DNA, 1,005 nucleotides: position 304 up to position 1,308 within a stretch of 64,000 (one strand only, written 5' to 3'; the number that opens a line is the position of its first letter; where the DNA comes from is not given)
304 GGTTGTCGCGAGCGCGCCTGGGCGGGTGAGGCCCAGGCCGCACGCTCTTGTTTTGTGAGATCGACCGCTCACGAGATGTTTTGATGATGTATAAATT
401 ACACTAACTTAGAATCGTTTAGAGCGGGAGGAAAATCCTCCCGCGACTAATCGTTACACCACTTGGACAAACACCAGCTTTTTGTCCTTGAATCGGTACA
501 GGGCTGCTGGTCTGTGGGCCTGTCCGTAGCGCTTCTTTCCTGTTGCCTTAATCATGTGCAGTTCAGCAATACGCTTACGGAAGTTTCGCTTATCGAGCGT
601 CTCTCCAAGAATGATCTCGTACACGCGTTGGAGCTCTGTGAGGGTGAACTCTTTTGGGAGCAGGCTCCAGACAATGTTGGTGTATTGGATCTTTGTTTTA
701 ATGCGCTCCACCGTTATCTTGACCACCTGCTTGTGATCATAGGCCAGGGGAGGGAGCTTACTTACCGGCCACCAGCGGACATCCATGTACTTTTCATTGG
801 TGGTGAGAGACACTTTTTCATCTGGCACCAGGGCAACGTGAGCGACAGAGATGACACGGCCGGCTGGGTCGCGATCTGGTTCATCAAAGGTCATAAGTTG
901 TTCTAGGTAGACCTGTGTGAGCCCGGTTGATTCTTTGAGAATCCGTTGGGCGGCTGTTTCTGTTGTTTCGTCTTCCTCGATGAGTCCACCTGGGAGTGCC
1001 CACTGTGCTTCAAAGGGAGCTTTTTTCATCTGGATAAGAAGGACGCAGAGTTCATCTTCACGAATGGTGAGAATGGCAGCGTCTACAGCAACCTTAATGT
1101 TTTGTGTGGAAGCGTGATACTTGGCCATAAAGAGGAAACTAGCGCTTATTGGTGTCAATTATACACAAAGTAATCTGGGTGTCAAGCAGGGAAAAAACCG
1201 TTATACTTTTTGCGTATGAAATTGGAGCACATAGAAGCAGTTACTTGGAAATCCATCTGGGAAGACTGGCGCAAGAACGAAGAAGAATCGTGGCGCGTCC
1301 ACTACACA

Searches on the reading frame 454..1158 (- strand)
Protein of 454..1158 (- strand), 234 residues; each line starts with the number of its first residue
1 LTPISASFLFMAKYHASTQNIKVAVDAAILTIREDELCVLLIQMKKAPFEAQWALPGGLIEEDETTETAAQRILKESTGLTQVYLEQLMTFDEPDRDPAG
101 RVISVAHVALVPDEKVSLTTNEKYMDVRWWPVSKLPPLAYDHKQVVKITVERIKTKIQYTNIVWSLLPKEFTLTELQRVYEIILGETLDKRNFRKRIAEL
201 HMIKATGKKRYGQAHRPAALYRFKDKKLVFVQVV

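Call 17: search_protein_families(library=pfam, proteins=[window:454-1158:-], max_evalue=0.01)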
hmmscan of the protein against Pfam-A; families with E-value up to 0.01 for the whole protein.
window:454-1158:- (234 aa): 4 families
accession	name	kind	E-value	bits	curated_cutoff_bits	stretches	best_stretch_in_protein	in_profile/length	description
PF21906.2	NrtR_WHD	-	2.6e-27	95.2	27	1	165-223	3-61/61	NrtR DNA-binding winged helix domain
PF00293.34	NUDIX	-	1.4e-17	64.4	21.1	1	26-145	5-130/134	NUDIX domain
PF19368.5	AraR_C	-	1.5e-14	54.4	23.8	1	159-226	1-69/82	AraR C-terminal winged HTH domain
PF13869.12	NUDIX_2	-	0.002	18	27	1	17-81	38-98/188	Nucleotide hydrolase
